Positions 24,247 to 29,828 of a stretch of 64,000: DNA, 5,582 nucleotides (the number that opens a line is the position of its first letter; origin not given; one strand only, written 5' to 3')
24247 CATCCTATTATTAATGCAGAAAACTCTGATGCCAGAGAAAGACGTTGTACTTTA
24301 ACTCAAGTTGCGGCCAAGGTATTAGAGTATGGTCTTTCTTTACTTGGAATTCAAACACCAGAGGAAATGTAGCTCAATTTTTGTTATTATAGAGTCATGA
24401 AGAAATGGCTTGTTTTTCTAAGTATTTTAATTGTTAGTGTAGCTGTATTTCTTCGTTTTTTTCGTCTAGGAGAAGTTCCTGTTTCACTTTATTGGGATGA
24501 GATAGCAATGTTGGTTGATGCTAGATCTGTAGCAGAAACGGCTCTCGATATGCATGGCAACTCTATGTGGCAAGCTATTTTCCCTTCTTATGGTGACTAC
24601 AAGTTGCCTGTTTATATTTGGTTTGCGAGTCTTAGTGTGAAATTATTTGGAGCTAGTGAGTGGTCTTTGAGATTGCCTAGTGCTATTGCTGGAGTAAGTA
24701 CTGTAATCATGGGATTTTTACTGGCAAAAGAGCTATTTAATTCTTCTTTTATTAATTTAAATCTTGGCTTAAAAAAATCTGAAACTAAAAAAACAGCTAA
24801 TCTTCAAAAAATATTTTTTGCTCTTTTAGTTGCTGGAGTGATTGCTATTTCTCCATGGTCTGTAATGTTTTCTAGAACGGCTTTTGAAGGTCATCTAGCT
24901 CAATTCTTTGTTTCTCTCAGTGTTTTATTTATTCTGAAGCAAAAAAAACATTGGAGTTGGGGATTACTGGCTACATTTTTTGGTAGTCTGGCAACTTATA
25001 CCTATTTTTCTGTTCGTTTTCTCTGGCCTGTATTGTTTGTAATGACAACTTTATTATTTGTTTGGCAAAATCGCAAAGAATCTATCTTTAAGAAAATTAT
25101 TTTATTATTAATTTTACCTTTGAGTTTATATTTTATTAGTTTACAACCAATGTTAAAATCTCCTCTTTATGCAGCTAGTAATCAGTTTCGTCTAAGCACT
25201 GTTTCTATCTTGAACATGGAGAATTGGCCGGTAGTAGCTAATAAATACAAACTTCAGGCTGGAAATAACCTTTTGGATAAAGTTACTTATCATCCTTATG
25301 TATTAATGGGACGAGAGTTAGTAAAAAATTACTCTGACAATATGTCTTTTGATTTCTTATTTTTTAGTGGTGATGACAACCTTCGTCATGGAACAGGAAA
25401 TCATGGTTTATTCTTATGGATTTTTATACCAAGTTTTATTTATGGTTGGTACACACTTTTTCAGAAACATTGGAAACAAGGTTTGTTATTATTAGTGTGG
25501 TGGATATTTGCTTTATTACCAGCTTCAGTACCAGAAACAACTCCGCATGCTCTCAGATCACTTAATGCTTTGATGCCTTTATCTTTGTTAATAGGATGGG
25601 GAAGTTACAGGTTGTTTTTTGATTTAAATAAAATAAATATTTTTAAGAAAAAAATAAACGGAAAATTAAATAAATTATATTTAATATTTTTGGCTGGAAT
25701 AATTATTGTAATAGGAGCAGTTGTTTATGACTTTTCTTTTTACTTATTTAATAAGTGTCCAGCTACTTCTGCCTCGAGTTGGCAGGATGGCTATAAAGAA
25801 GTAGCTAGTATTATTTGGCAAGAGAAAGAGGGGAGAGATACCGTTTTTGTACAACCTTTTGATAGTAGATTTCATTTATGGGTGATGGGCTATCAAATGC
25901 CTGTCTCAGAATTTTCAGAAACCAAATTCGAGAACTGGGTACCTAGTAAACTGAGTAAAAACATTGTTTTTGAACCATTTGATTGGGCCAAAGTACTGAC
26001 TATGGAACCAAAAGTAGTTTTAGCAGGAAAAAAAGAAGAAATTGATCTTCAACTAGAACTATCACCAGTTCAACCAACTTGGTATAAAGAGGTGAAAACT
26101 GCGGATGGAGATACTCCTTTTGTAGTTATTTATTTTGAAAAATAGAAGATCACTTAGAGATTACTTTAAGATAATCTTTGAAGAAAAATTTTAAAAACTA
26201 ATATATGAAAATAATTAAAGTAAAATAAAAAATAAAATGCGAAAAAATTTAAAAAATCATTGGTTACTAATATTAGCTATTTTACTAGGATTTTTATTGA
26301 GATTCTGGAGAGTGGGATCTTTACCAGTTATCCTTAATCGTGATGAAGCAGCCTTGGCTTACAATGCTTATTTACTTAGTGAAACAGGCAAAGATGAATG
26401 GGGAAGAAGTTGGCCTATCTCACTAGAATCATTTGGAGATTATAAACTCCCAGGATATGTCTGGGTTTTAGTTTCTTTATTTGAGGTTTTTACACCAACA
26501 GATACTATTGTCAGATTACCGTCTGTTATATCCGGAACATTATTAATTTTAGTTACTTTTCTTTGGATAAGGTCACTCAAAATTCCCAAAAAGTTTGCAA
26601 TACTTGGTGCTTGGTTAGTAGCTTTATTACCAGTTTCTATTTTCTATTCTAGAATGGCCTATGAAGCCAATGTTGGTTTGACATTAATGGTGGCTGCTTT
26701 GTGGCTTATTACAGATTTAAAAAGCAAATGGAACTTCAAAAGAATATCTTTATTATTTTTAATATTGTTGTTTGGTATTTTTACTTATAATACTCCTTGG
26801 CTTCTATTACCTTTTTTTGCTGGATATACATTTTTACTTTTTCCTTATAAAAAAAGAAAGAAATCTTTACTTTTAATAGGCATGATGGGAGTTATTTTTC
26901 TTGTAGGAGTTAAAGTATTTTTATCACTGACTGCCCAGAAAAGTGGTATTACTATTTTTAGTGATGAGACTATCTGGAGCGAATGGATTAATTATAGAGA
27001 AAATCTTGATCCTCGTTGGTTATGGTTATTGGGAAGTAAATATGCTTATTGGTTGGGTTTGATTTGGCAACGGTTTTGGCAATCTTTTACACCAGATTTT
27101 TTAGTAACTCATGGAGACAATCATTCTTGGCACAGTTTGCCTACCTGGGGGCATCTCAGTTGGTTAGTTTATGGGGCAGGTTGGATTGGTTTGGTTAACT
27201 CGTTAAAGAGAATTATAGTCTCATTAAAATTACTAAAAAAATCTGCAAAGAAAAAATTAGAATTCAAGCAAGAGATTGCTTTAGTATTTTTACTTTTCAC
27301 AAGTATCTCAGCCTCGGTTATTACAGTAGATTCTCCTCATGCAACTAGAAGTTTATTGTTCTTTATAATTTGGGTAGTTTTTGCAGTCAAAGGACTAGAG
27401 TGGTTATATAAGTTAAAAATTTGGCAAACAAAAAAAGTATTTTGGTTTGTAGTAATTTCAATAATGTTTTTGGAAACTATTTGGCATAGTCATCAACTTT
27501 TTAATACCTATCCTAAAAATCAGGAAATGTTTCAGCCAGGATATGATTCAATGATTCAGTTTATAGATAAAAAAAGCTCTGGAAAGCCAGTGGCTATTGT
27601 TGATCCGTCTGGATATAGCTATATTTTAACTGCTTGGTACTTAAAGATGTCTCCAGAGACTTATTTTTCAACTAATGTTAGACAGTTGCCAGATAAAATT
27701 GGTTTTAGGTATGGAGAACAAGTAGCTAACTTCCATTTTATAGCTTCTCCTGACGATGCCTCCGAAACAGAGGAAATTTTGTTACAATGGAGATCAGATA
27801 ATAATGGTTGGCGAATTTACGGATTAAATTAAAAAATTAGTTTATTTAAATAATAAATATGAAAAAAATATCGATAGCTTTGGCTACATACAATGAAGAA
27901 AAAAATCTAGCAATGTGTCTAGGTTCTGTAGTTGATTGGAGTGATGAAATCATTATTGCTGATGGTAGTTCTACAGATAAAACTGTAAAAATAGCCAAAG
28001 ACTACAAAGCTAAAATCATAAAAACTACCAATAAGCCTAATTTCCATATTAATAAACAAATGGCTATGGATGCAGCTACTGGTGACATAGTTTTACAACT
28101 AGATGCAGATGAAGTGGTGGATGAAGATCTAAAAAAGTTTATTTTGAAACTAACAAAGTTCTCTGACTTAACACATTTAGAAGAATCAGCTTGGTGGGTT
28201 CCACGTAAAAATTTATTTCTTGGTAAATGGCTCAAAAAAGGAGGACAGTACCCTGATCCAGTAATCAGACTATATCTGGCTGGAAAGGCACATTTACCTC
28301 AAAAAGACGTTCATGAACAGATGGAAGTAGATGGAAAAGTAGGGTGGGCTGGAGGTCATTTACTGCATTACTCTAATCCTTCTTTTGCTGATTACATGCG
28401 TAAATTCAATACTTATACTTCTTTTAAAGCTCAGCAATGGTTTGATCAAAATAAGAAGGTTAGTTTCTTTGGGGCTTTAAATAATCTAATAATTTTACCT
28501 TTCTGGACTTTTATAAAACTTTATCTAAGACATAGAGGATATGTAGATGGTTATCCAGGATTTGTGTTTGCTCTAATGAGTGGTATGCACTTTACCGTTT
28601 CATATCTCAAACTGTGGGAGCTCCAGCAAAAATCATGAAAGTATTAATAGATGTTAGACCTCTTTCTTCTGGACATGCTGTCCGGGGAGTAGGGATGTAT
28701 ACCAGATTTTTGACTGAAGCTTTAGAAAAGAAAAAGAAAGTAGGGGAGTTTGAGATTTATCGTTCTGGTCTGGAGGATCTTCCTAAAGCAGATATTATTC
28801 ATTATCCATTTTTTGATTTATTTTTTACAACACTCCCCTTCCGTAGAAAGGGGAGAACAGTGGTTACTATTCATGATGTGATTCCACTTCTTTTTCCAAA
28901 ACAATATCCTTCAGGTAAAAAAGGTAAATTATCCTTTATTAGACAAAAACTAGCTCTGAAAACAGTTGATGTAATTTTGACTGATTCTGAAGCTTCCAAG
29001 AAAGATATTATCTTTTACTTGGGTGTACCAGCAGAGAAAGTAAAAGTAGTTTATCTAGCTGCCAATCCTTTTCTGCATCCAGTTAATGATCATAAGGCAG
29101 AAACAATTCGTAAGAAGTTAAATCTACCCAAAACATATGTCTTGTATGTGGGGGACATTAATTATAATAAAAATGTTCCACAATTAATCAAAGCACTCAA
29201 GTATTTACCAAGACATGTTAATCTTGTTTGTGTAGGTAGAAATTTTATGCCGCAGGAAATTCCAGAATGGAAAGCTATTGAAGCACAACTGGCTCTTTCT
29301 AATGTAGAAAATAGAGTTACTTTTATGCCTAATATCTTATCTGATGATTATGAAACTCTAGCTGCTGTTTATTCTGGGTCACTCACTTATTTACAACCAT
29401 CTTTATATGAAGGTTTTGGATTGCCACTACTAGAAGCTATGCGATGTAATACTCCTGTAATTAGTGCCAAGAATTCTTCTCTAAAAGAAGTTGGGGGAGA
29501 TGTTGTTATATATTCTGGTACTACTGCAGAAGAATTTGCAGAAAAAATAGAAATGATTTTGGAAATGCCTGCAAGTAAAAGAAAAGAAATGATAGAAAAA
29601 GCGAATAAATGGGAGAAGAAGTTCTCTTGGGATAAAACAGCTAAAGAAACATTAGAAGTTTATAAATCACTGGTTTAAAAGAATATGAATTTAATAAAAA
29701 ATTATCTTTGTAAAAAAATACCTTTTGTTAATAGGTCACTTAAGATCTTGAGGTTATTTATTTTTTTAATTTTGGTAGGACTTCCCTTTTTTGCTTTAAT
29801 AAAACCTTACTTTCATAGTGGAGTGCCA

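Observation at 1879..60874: Fourteen GT-C-type membrane glycosyltransferase candidates packed into one 59-kb locus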

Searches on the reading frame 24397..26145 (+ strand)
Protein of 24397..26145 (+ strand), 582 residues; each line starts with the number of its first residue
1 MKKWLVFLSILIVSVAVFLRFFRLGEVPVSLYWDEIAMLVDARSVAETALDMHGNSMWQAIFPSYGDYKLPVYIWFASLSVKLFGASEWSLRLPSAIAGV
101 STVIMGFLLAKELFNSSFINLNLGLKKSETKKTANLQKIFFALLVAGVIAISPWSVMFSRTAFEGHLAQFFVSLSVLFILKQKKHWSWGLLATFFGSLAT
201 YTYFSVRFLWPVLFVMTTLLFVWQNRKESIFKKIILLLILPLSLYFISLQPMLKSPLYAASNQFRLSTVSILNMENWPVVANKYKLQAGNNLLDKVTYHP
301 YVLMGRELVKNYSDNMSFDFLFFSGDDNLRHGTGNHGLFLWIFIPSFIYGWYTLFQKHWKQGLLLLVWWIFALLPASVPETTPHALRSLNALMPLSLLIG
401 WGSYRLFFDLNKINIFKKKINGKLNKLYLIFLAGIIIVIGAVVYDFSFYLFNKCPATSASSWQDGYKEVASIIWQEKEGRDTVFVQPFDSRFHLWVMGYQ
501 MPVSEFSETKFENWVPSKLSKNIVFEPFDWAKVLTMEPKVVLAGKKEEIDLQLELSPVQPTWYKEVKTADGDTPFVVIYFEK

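Call 4: search_protein_families(library=pfam, max_evalue=0.01, proteins=[window:24397-26145:+])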
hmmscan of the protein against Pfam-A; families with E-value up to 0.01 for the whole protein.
window:24397-26145:+ (582 aa): 1 family
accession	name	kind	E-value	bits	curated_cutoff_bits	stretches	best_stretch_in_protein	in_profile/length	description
PF13231.12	PMT_2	-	2.1e-08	35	26.1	1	71-116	4-49/160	Dolichyl-phosphate-mannose-protein mannosyltransferase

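Call 10: search_protein_families(library=ncbifam, max_evalue=0.01, proteins=[window:24397-26145:+])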
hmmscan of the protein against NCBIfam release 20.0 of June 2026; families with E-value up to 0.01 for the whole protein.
window:24397-26145:+ (582 aa): 1 family
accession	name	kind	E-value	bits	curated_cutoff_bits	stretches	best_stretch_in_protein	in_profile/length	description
TIGR03663.1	TIGR03663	subfamily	0.0017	17.5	126.25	1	9-119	4-101/435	flippase activity-associated protein Agl23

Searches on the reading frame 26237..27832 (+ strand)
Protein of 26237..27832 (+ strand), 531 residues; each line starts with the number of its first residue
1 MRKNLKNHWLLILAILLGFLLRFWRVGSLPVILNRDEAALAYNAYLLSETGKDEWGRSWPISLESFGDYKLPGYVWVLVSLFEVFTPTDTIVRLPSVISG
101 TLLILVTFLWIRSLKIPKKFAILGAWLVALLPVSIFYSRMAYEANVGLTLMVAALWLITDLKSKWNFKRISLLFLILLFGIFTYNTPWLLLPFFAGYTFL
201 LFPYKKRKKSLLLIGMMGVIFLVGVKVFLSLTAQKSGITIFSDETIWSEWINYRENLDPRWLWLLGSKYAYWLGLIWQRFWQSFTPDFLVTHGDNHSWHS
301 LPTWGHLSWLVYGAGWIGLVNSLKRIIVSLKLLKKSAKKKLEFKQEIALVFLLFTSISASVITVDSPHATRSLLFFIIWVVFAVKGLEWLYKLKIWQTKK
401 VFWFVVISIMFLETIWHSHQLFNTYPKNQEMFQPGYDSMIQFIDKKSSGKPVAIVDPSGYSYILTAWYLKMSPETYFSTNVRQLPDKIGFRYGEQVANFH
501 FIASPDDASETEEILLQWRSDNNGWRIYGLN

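Call 4: search_protein_families(library=pfam, max_evalue=0.01, proteins=[window:26237-27832:+])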
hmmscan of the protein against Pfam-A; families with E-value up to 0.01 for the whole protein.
window:26237-27832:+ (531 aa): 1 family
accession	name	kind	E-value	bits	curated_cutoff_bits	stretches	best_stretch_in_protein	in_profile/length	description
PF13231.12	PMT_2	-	5.1e-05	24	26.1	1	72-223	4-154/160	Dolichyl-phosphate-mannose-protein mannosyltransferase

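Call 10: search_protein_families(library=ncbifam, max_evalue=0.01, proteins=[window:26237-27832:+])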
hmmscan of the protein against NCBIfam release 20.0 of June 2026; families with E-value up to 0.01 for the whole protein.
window:26237-27832:+ (531 aa): 1 family
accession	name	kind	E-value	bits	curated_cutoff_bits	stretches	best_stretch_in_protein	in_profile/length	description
TIGR03663.1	TIGR03663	subfamily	1e-07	31.4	126.25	1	12-206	5-185/435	flippase activity-associated protein Agl23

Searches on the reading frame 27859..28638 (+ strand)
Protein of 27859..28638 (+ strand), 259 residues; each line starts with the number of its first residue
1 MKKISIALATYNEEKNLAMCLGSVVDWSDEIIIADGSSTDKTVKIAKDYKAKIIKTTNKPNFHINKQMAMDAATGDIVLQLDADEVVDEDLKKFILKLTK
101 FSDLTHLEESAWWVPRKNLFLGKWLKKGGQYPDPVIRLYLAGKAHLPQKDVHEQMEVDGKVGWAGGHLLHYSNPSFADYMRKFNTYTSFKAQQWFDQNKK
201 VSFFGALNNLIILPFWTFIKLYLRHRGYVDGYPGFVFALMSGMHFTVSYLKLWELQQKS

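Call 5: search_protein_families(library=pfam, max_evalue=0.01, proteins=[window:27859-28638:+])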
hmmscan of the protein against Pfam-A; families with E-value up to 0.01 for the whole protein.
window:27859-28638:+ (259 aa): 2 families
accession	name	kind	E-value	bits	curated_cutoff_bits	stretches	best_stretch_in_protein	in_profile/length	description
PF00535.33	Glycos_transf_2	-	7.1e-20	72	23.3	1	5-98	1-103/168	Glycosyl transferase family 2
PF13704.12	Glyco_tranf_2_4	-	0.0011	19.9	27.5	1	16-88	6-85/98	Glycosyl transferase family 2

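Call 11: search_protein_families(library=ncbifam, max_evalue=0.01, proteins=[window:27859-28638:+])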
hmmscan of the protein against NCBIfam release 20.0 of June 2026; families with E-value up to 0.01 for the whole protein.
window:27859-28638:+ (259 aa): 13 families
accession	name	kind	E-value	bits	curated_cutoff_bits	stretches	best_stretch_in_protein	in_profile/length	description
TIGR04283.1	glyco_like_mftF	equivalog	1.4e-11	44.4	182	1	4-99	1-97/221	TIGR04283 family arsenosugar biosynthesis glycosyltransferase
TIGR04195.1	S_glycosyl_SunS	equivalog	3e-10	39.5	350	1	4-94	59-151/421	SunS family peptide S-glycosyltransferase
NF007482.0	PRK10073.1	equivalog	6.5e-10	38.5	423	1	2-113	6-124/334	glycosyltransferase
NF050050.1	ProtGlycPglI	equivalog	1.8e-06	27.6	500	1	1-98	1-108/306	GalNAc(5)-diNAcBac-PP-undecaprenol beta-1,3-glucosyltransferase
TIGR03937.1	PgaC_IcaA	equivalog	1.9e-06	27.1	422.3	1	2-97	45-148/407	poly-beta-1,6-N-acetyl-D-glucosamine synthase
NF053739.1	GlytfEpsEBac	equivalog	7.5e-06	25.1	450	1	3-86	2-94/265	glycosyltransferase EpsE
NF041391.1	DPhHxTase_Halo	equivalog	8.4e-06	24.9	375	1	9-87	2-81/213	dolichyl-phosphate hexose transferase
NF010496.0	PRK13915.1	equivalog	1.8e-05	24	262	1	2-84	31-126/307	glucosyl-3-phosphoglycerate synthase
TIGR04182.1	glyco_TIGR04182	equivalog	3.4e-05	23.4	325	1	4-88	2-86/293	S-layer glycoprotein N-glycosyltransferase AglJ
NF038302.1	EPS_HpsE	equivalog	4.5e-05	22.6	300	1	4-90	3-102/307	hormogonium polysaccharide biosynthesis glycosyltransferase HpsE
NF041875.1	EPS_EpsD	equivalog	0.00021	20.8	370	1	4-91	1-96/325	exopolysaccharide biosynthesis glycosyltransferase EpsD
NF047683.1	TeichurnBiosyTuaG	equivalog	0.00038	20.2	400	1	3-93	7-106/252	teichuronic acid biosynthesis protein TuaG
TIGR04242.1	nodulat_NodC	equivalog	0.0098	14.9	550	0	4-98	50-156/395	chitooligosaccharide synthase NodC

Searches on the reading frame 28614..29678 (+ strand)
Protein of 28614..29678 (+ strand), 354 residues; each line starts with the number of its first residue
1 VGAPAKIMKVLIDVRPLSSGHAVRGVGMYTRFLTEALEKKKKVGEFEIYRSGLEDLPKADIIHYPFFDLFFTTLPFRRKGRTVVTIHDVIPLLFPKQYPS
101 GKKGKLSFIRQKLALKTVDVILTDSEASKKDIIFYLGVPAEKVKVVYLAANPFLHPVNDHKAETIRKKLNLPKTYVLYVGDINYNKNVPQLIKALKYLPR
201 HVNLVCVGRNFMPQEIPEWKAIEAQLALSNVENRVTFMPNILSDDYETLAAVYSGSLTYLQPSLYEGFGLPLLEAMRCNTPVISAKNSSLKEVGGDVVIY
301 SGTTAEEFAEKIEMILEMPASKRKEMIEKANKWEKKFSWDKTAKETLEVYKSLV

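Call 6: search_protein_families(library=pfam, max_evalue=0.001, proteins=[window:28614-29678:+])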
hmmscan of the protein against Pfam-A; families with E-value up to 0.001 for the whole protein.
window:28614-29678:+ (354 aa): 6 families
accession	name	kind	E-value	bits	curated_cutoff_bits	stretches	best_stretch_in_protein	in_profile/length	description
PF00534.26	Glycos_transf_1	-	1.4e-28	100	26.4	1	163-333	3-172/172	Glycosyl transferases group 1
PF13692.12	Glyco_trans_1_4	-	4.3e-20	72.8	27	1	175-317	3-141/142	Glycosyl transferases group 1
PF13439.12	Glyco_transf_4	-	4.4e-10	40.3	28.5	1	58-148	72-164/170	Glycosyltransferase Family 4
PF20706.3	GT4-conflict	-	2.4e-08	33.8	26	1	217-345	241-384/385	Family 4 Glycosyltransferase in conflict systems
PF13524.12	Glyco_trans_1_2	-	7.4e-07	29.6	25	1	192-347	6-143/144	Glycosyl transferase-like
PF13579.12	Glyco_trans_4_4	-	1.2e-05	26.1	29.7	1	56-147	69-156/158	Glycosyl transferase 4-like domain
